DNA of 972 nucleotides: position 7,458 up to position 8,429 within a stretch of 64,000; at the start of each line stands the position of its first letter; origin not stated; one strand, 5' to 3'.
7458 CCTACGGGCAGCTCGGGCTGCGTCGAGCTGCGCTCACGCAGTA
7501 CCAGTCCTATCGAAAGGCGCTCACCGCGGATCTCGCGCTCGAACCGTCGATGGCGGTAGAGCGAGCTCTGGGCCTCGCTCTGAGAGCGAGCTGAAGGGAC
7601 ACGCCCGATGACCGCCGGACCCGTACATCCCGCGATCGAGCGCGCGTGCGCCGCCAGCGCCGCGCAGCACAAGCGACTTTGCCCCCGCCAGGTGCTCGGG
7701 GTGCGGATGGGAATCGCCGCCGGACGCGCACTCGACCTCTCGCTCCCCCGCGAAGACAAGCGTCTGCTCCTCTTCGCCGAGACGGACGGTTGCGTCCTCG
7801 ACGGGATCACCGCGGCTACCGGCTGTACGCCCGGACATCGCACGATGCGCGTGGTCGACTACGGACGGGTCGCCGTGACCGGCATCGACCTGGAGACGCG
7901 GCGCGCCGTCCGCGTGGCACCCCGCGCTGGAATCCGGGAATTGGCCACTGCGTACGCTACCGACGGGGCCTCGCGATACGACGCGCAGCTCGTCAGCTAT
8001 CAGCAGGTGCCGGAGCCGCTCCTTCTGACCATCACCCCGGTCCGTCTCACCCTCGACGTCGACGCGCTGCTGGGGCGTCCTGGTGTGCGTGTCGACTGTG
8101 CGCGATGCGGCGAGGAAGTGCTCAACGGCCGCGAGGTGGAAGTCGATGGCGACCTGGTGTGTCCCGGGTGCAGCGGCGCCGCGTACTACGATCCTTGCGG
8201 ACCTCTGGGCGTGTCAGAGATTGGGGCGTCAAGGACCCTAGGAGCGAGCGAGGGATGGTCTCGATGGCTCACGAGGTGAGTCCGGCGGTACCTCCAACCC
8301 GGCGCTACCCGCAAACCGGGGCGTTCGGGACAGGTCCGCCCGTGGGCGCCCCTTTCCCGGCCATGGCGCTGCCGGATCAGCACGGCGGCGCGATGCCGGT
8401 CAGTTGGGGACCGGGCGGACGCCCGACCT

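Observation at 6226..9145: Divergent accessory module: PAS-SARP/BTAD regulator, FmdE-like zinc-ribbon protein and CxxC redoxin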

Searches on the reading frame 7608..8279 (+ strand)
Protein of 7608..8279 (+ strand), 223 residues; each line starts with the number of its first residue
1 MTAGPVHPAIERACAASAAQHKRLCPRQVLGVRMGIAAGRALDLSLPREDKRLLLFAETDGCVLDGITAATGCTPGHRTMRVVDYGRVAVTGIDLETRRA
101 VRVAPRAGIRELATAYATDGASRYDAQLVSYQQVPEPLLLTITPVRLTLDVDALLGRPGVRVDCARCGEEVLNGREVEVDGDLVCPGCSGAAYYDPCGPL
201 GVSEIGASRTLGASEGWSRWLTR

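Call 7: search_protein_families(library=pfam, proteins=[window:7608-8279:+], max_evalue=0.01)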
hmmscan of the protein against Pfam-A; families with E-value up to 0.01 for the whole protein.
window:7608-8279:+ (223 aa): 2 families
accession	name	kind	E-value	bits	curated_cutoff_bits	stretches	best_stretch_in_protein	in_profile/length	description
PF02663.19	FmdE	-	6.7e-24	84.9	22.9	1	21-121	2-103/133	FmdE, Molybdenum formylmethanofuran dehydrogenase operon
PF01258.23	zf-dskA_traR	-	0.0021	18.5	24.9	1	162-193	5-35/36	Prokaryotic dksA/traR C4-type zinc finger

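Call 12: find_encoding_contigs(protein=window:7608-8279:+, flank=10000, max_places=6)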
Protein window:7608-8279:+ (223 aa): 1 contig read that carries it; 1 place shown.
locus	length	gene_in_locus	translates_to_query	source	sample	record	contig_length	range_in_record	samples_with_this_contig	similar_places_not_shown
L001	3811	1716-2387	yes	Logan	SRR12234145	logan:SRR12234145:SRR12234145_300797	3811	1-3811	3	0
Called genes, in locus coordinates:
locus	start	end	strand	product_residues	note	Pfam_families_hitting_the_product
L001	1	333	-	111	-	?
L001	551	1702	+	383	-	PF03704:BTAD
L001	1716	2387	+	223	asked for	PF02663:FmdE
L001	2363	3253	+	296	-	PF00578:AhpC-TSA, PF08534:Redoxin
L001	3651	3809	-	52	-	?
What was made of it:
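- Checked: An independent gene call on a Logan contig gives the same three genes (call 12).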

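Call 13: find_homologous_proteins(query=window:7608-8279:+, max_evalue=0.00001)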
Query window:7608-8279:+ (223 aa): 1409 proteins with E <= 0.00001 among 3285 candidates; the best 120 are listed.
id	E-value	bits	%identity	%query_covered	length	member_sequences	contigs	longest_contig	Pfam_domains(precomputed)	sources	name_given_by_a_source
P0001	5.9e-143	492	100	100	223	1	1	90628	PF02663.20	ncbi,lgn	-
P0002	2.1e-94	333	78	87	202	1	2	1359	PF02663.20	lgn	-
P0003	2.4e-92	327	77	88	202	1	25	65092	PF02663.20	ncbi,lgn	-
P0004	1.4e-85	305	70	88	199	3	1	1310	PF02663.20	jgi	jgi:formylmethanofuran dehydrogenase subunit E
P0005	2.4e-84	301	72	80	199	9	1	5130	PF02663.20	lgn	-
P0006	9.0e-84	299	72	80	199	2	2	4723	PF01258.24,PF02663.20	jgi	jgi:formylmethanofuran dehydrogenase subunit E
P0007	3.6e-83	297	71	80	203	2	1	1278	PF02663.20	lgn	-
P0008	3.7e-82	293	68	88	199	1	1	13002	PF02663.20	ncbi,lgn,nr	ncbi:MAG: FmdE family protein [Dehalococcoidia bacterium]|nr:FmdE family protein [Dehalococcoidia ba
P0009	9.4e-81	289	69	87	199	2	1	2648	PF02663.20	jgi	jgi:formylmethanofuran dehydrogenase subunit E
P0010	2.5e-78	281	69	80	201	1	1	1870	PF02663.20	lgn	-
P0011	2.2e-74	268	65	85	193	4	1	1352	PF01258.24,PF02663.20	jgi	-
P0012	5.3e-74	267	67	83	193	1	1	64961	PF01258.24,PF02663.20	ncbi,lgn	ncbi:MAG: FmdE family protein [Dehalococcoidia bacterium]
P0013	1.9e-73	265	64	87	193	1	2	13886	PF01258.24,PF02663.20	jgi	-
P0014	2.3e-73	265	63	87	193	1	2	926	PF01258.24,PF02663.20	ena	-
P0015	3.4e-73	264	65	83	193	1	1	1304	PF01258.24,PF02663.20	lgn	-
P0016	8.3e-73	263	64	84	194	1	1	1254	PF01258.24,PF02663.20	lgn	-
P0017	1.8e-72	262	63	84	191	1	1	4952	PF01258.24,PF02663.20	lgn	-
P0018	6.8e-72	260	62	87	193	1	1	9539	PF01258.24,PF02663.20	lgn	-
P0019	1.7e-71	259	63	85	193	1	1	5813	PF01258.24,PF02663.20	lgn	-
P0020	4.3e-71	257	63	85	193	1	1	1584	PF01258.24,PF02663.20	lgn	-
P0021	9.5e-71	256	63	85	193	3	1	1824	PF01258.24,PF02663.20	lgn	-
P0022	1.7e-70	255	62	85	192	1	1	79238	PF01258.24,PF02663.20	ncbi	-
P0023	1.8e-70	255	62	85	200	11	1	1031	PF01258.24,PF02663.20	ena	-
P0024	2.3e-70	255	62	87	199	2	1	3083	PF02663.20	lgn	-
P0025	2.8e-70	255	60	87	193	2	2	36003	PF01258.24,PF02663.20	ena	-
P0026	4.5e-70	254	64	83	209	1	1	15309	PF02663.20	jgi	jgi:formylmethanofuran dehydrogenase subunit E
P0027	5.9e-70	253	62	84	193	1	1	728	PF01258.24,PF02663.20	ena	-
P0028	6.5e-70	253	62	85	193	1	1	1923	PF01258.24,PF02663.20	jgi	-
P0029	6.8e-70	253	61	85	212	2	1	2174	PF01258.24,PF02663.20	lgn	-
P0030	7.4e-70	253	60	86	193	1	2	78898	PF01258.24,PF02663.20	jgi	-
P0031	2.3e-69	252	61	85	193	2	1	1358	PF01258.24,PF02663.20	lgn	-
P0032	2.4e-69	251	62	84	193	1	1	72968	PF01258.24,PF02663.20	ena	-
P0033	8.6e-69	250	62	84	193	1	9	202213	PF01258.24,PF02663.20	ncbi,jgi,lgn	-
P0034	3.0e-68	248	61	84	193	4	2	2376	PF01258.24,PF02663.20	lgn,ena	-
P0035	1.8e-67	245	63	84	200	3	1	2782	PF02663.20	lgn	-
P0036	2.4e-66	242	62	83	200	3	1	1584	PF02663.20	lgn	-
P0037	8.1e-66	240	59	84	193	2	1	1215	PF02663.20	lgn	-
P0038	2.9e-65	238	60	87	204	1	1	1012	PF01258.24,PF02663.20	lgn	-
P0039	3.2e-65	238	61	82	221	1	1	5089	PF02663.20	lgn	-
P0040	5.6e-65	237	56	91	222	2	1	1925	PF02663.20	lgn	-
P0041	6.8e-65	237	60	84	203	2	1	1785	PF02663.20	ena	-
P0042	4.8e-64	234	59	92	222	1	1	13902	PF01258.24,PF02663.20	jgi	jgi:formylmethanofuran dehydrogenase subunit E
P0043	4.8e-64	234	58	77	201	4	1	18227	PF02663.20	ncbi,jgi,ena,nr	ncbi:MAG: FmdE family protein [Dehalococcoidia bacterium]|nr:FmdE family protein [Dehalococcoidia ba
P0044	6.9e-64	234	57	83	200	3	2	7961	PF02663.20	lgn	-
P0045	1.1e-63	233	56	84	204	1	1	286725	PF02663.20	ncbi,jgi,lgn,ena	-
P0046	2.2e-63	232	58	83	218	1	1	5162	PF02663.20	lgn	-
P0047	3.2e-63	231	58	83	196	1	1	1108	PF01258.24,PF02663.20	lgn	-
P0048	4.4e-63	231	58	82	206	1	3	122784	PF01258.24,PF02663.20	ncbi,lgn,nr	ncbi:MAG: TraR/DksA C4-type zinc finger protein [Caldilineaceae bacterium]|nr:TraR/DksA C4-type zinc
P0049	6.2e-63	230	57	81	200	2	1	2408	PF01258.24,PF02663.20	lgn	-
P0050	7.2e-63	230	59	83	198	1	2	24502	PF02663.20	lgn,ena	-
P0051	1.8e-62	229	52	87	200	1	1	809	PF01258.24,PF02663.20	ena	-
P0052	4.5e-62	228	58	81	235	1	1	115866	PF01258.24,PF02663.20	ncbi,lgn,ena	-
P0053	6.3e-62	227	54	90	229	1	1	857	PF02663.20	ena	-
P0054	1.0e-61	227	55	88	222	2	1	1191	PF02663.20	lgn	-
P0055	1.0e-61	226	52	87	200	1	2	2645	PF01258.24,PF02663.20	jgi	jgi:formylmethanofuran dehydrogenase subunit E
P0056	1.2e-61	226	57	81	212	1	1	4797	PF01258.24,PF02663.20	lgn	-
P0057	1.2e-61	226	58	80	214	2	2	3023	PF01258.24,PF02663.20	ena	-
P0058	1.6e-61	226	56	85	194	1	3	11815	PF02663.20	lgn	-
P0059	1.7e-61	226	57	84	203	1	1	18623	PF01258.24,PF02663.20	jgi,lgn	jgi:formylmethanofuran dehydrogenase subunit E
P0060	2.1e-61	225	56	81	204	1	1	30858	PF02663.20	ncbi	-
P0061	2.8e-61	225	56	83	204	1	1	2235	PF02663.20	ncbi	ncbi:MAG: FmdE family protein [Dehalococcoidia bacterium]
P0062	2.9e-61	225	58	84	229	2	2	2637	PF02663.20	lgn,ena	-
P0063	3.3e-61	225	59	82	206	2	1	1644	PF02663.20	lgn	-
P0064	3.9e-61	225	55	85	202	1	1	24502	PF01258.24,PF02663.20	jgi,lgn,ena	-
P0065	4.2e-61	225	55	84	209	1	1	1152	PF01258.24,PF02663.20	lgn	-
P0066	4.3e-61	224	55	83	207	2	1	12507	PF01258.24,PF02663.20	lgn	-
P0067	5.8e-61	224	56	81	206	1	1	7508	PF02663.20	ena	-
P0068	6.5e-61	224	57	82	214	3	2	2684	PF01258.24,PF02663.20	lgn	-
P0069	7.7e-61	224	56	84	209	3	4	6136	PF01258.24,PF02663.20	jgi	jgi:formylmethanofuran dehydrogenase subunit E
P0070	1.2e-60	223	54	81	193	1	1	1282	PF01258.24,PF02663.20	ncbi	-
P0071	1.3e-60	223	55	86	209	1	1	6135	PF01258.24,PF02663.20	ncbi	-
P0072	1.3e-60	223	57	82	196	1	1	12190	PF02663.20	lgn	-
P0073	1.8e-60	222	59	83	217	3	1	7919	PF02663.20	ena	-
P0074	1.9e-60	222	52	86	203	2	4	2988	PF02663.20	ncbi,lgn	-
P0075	2.0e-60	222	59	86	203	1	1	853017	PF02663.20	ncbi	-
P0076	2.2e-60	222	55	81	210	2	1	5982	PF02663.20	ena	-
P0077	2.6e-60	222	56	80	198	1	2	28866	PF01258.24,PF02663.20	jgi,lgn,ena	jgi:formylmethanofuran dehydrogenase subunit E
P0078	3.8e-60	221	53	88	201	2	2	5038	PF01258.24,PF02663.20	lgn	-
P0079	3.8e-60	221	56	81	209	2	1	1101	PF01258.24,PF02663.20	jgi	-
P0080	4.1e-60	221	53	77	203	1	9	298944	PF01258.24,PF02663.20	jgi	jgi:formylmethanofuran dehydrogenase subunit E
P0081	4.6e-60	221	52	87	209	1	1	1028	PF01258.24,PF02663.20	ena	-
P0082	4.6e-60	221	53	89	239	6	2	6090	PF01258.24,PF02663.20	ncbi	-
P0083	5.6e-60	221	53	88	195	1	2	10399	PF01258.24,PF02663.20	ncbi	-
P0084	6.5e-60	221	54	87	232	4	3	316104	PF01258.24,PF02663.20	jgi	jgi:formylmethanofuran dehydrogenase subunit E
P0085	7.1e-60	220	58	83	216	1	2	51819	PF02663.20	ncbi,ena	-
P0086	8.3e-60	220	60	81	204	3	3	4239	PF02663.20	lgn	-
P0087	8.8e-60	220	54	89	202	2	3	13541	PF02663.20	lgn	-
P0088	8.9e-60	220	54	81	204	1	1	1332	PF01258.24,PF02663.20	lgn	-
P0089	9.6e-60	220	56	81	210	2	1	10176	PF01258.24,PF02663.20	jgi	jgi:formylmethanofuran dehydrogenase subunit E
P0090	1.0e-59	220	58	84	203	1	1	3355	PF02663.20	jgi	-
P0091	1.0e-59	220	55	83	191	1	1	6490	PF01258.24,PF02663.20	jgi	jgi:formylmethanofuran dehydrogenase subunit E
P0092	1.2e-59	220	54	85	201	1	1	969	PF01258.24,PF02663.20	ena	-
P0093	1.3e-59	220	54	88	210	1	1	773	PF01258.24,PF02663.20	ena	-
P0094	1.6e-59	219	54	87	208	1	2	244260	PF01258.24,PF02663.20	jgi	jgi:formylmethanofuran dehydrogenase subunit E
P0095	1.6e-59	219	51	87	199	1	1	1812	PF01258.24,PF02663.20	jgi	jgi:formylmethanofuran dehydrogenase subunit E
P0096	2.0e-59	219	57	81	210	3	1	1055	PF02663.20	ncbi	-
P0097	2.3e-59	219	51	93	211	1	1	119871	PF01258.24,PF02663.20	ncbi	ncbi:MAG: FmdE family protein [Anaerolineae bacterium]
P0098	2.3e-59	219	56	83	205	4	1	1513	PF02663.20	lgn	-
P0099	2.4e-59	219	50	92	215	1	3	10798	PF02663.20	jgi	jgi:formylmethanofuran dehydrogenase subunit E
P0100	2.6e-59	219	55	83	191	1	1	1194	PF01258.24,PF02663.20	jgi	jgi:formylmethanofuran dehydrogenase subunit E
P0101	2.8e-59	219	51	84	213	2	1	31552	PF02663.20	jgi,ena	jgi:formylmethanofuran dehydrogenase subunit E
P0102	2.8e-59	219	53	87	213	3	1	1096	PF02663.20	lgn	-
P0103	2.9e-59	218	54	83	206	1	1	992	PF01258.24,PF02663.20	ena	-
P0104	3.3e-59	218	55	80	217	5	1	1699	PF01258.24,PF02663.20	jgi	jgi:formylmethanofuran dehydrogenase subunit E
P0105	3.4e-59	218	50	87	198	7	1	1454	PF01258.24,PF02663.20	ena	-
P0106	3.5e-59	218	55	83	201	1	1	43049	PF02663.20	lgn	-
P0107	3.9e-59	218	55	83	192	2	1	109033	PF01258.24,PF02663.20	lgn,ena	-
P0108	3.9e-59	218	55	78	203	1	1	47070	PF01258.24,PF02663.20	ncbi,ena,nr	ncbi:MAG: TraR/DksA C4-type zinc finger protein [Anaerolineae bacterium]|nr:TraR/DksA C4-type zinc f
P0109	4.1e-59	218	55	84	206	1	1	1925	PF01258.24,PF02663.20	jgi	jgi:formylmethanofuran dehydrogenase subunit E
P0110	4.4e-59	218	56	83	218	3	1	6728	PF01258.24,PF02663.20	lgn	-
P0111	4.8e-59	218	56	81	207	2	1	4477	PF01258.24,PF02663.20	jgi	jgi:formylmethanofuran dehydrogenase subunit E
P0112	4.9e-59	218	54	83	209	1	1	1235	PF01258.24,PF02663.20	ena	-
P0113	5.1e-59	218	56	81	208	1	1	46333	PF01258.24,PF02663.20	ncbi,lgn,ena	-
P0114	5.2e-59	218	50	89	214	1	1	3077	PF01258.24,PF02663.20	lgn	-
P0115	5.8e-59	217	57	81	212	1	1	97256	PF02663.20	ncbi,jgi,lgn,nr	ncbi:MAG: formylmethanofuran dehydrogenase [Chloroflexi bacterium]|nr:formylmethanofuran dehydrogena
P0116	6.2e-59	217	52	87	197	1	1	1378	PF01258.24,PF02663.20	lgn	-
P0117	6.3e-59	217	54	84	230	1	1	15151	PF01258.24,PF02663.20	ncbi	-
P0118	6.6e-59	217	56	77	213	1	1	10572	PF01258.24,PF02663.20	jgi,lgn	-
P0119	6.9e-59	217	56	81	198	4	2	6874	PF01258.24,PF02663.20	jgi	jgi:formylmethanofuran dehydrogenase subunit E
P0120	7.0e-59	217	51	89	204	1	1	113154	PF02663.20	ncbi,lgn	ncbi:MAG: FmdE family protein [Chloroflexota bacterium]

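Call 15: find_related_loci(query=A1, collection=genome_contigs, flank=10000)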
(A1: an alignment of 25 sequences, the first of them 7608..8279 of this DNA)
Query A1 (223 aa) in genome_contigs; peptide patterns used: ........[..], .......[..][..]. (x = any residue, [..] = any of these).
599 stretches matched a pattern (row limit reached: there are more); 563 encode a relative of the query (tblastn E <= 1e-3); the best 80 are kept; 80 distinct loci.
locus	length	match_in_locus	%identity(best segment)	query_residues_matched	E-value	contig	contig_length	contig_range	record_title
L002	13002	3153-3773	66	1-203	9e-86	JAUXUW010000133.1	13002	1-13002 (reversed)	MAG: Dehalococcoidia bacterium isolate C15_concoct.bin.172_sub C15_k141_83070, whole genome shotgun sequence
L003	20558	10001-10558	67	9-194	6e-71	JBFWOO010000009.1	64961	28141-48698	MAG: Dehalococcoidia bacterium isolate CA_2019_TPBF_138 NODE_3301_length_64961_cov_8.948037_TPBF, whole genome shotgun s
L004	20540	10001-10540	58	15-194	3e-65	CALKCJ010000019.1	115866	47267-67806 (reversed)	MAG: uncultured Thermomicrobiaceae bacterium isolate S1_Bin_METABAT__309_sub_1 genome assembly, contig: c_000000993475,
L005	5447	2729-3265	53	17-195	3e-64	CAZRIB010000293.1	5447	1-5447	MAG TPA_asm: uncultured Ardenticatenaceae bacterium isolate SRP162660_co2_81 genome assembly, contig: NODE_12667_length_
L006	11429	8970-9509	56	15-194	9e-64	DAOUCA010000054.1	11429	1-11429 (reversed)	MAG TPA_asm: Caldilineaceae bacterium isolate H76_764 k137_980149, whole genome shotgun sequence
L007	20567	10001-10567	59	10-201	1e-63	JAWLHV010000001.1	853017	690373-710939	MAG: Dehalococcoidia bacterium isolate 30dZY2.bin.80 NODE_9_length_853017_cov_7.380028, whole genome shotgun sequence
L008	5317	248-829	51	2-195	2e-62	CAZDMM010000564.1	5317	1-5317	MAG TPA_asm: uncultured Caldilineaceae bacterium isolate binchicken_co130_5 genome assembly, contig: NODE_9165_length_53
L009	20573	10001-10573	54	17-207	2e-62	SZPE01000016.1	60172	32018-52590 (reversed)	Anaerolineae bacterium CFX8 ZYPT4scaffold_264, whole genome shotgun sequence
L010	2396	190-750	52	8-194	6e-63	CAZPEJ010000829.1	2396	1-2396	MAG TPA_asm: uncultured Ardenticatenaceae bacterium isolate SRP173033_co1_124 genome assembly, contig: NODE_147962_lengt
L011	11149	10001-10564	55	7-194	3e-62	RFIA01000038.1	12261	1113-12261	MAG: Chloroflexi bacterium isolate J064 k99_80198, whole genome shotgun sequence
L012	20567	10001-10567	53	8-196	7e-62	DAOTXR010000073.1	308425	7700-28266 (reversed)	MAG TPA_asm: Anaerolineae bacterium isolate H21_271 k133_2476378, whole genome shotgun sequence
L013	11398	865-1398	53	17-194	8e-62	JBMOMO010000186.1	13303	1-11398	MAG: Chloroflexota bacterium isolate Betzabe_MAG052 MAG052_186, whole genome shotgun sequence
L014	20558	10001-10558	54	10-195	8e-62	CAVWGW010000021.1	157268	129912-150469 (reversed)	MAG: uncultured Chloroflexia bacterium isolate MFD04716.bin.3.335 genome assembly, contig: contig_96347, whole genome sh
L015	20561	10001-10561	48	10-196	2e-61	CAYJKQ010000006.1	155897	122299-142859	MAG TPA_asm: uncultured Anaerolineaceae bacterium isolate ERP124720_co1_146 genome assembly, contig: NODE_127_length_155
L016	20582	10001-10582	50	1-194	3e-61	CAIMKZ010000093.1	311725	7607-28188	MAG: uncultured Acidobacteriaceae bacterium isolate MJ-time_bin-1738 genome assembly, contig: bin-1738:093/106, whole ge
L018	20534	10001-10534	53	17-194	3e-61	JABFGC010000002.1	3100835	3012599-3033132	MAG: Chloroflexota bacterium isolate CFX11 c_000000001160, whole genome shotgun sequence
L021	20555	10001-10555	52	18-202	5e-61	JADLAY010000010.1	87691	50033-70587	MAG: Anaerolineae bacterium isolate SJ143 c_000000090173, whole genome shotgun sequence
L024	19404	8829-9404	51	4-195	6e-61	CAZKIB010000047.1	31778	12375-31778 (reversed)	MAG TPA_asm: uncultured Anaerolineaceae bacterium isolate SRP290908_co1_25 genome assembly, contig: NODE_1642_length_317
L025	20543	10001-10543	51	17-197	8e-61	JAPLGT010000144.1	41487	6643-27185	MAG: Chloroflexota bacterium isolate LacPavin_0818_WC45_MAG_50_14 LacPavin_0818_WC45_scaffold_766770, whole genome shotg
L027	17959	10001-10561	56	8-194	9e-61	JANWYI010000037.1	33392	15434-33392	MAG: Anaerolineae bacterium isolate SKYG67 NODE_37_length_33392_cov_17.575112, whole genome shotgun sequence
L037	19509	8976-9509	54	17-194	3e-60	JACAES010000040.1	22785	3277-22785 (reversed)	MAG: Chloroflexota bacterium isolate L.E.CH.71 k119_3414, whole genome shotgun sequence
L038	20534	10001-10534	52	17-194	3e-60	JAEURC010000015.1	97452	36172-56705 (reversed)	MAG: Anaerolineales bacterium isolate new MAG-267 k141_165302, whole genome shotgun sequence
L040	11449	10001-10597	51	8-205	1e-59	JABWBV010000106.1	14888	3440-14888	MAG: Anaerolineales bacterium isolate MAG_39 scaffold_4479, whole genome shotgun sequence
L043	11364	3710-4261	52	17-200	1e-59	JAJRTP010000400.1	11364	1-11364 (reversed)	MAG: Chloroflexota bacterium isolate Dive96_bin1.73 k141_3169818, whole genome shotgun sequence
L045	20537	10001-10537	53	17-195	3e-59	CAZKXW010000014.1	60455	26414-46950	MAG TPA_asm: uncultured Anaerolineaceae bacterium isolate binchicken_co274_494 genome assembly, contig: NODE_1276_length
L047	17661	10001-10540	54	17-196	1e-59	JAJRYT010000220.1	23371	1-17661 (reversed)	MAG: Chloroflexota bacterium isolate Dive96_bin3.68 k141_4205115, whole genome shotgun sequence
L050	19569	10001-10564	52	9-196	3e-59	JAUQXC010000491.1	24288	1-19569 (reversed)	MAG: Thermoflexales bacterium isolate BIN19 contig_160071, whole genome shotgun sequence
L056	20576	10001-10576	51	4-195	4e-59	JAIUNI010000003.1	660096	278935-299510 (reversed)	MAG: Chloroflexota bacterium isolate ANAER1 spades-bin.52~NODE_28_length_660096_cov_3.63042, whole genome shotgun sequen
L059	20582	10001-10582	49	18-211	6e-59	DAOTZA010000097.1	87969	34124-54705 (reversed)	MAG TPA_asm: Anaerolineales bacterium isolate H38_463 k137_1337092, whole genome shotgun sequence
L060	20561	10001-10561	51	8-194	9e-59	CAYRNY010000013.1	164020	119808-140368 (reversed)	MAG TPA_asm: uncultured Anaerolineaceae bacterium isolate SRP141376_co2_369 genome assembly, contig: NODE_186_length_164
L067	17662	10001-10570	49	6-199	3e-58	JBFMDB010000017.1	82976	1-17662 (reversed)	MAG: Chloroflexota bacterium isolate MAG208 MAG208_17, whole genome shotgun sequence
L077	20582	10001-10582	49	1-194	3e-58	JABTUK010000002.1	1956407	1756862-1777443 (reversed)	MAG: Anaerolineales bacterium isolate H5_CFX5 seq002, whole genome shotgun sequence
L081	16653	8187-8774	48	5-199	2e-58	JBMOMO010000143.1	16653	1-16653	MAG: Chloroflexota bacterium isolate Betzabe_MAG052 MAG052_143, whole genome shotgun sequence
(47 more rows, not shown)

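Call 19: search_protein_families(library=pfam, proteins=[L007:1885-2889:-, L007:961-1875:-, L007:116-1147:+, L007:8499-9977:+, L007:10641-11102:-, L007:11956-13053:+, L007:13282-14103:+, L007:13846-15000:-, L007:15525-16868:-, L007:16875-17762:-], max_evalue=0.01)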
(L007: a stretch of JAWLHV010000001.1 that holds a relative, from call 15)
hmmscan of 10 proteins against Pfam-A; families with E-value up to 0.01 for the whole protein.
L007:1885-2889:- (334 aa): 1 family
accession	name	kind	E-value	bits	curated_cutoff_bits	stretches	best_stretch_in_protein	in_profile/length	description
PF02613.20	Nitrate_red_del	-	3.7e-19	69.6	22.2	1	117-245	5-135/136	Nitrate reductase delta subunit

L007:961-1875:- (304 aa): 1 family
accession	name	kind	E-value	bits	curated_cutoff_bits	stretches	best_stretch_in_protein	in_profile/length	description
PF02628.20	COX15-CtaA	-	3.9e-34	118.6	29.9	1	7-277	2-321/322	Cytochrome oxidase assembly protein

L007:116-1147:+ (343 aa): 0 families

L007:8499-9977:+ (492 aa): 3 families
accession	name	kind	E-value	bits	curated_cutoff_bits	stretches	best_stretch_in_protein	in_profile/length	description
PF03704.23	BTAD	-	9.6e-23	81.6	22.1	1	355-475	21-141/146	Bacterial transcriptional activator domain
PF08448.16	PAS_4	-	2.9e-05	24.7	23.1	1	74-118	7-49/110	PAS fold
PF00989.32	PAS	-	0.0073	16.7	22.6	0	71-115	10-54/113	PAS fold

L007:10641-11102:- (153 aa): 0 families

L007:11956-13053:+ (365 aa): 0 families

L007:13282-14103:+ (273 aa): 8 families
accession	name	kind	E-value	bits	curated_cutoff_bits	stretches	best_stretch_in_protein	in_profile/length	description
PF08241.18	Methyltransf_11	-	1.6e-23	83.6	21.2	1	53-147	1-94/95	Methyltransferase domain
PF13649.12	Methyltransf_25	-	8.6e-23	81.3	27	1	52-144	1-97/97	Methyltransferase domain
PF13847.12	Methyltransf_31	-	2.3e-17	63.4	27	1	47-150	2-111/145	Methyltransferase domain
PF01209.24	Ubie_methyltran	-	1.1e-13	51.5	20.1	1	43-147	42-150/233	ubiE/COQ5 methyltransferase family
PF13489.12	Methyltransf_23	-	4e-10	40.1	27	1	46-155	20-123/164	Methyltransferase domain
PF08242.18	Methyltransf_12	-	4.6e-10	40.5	30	1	53-146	1-98/98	Methyltransferase domain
PF01135.25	PCMT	-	0.00054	20.2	20.3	1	38-121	63-150/210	Protein-L-isoaspartate(D-aspartate) O-methyltransferase (PCMT)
PF05148.21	Methyltransf_8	-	0.0042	17.4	27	0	34-149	68-157/219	Hypothetical methyltransferase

L007:13846-15000:- (384 aa): 1 family
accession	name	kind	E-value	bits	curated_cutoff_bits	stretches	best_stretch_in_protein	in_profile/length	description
PF08818.16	DUF1801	-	2.4e-06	28.3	27.2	1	156-240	2-77/85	Domain of unknown function (DU1801)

L007:15525-16868:- (447 aa): 1 family
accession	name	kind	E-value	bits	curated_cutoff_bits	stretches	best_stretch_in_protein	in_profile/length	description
PF18900.5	DUF5656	-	3.4e-38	131.8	23.3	1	203-442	4-241/242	Protein of unknown function (DUF5656)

L007:16875-17762:- (295 aa): 1 family
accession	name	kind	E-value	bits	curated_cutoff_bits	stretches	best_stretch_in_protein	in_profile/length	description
PF04909.20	Amidohydro_2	-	5.8e-25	89.1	26.4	1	7-287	2-289/289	Amidohydrolase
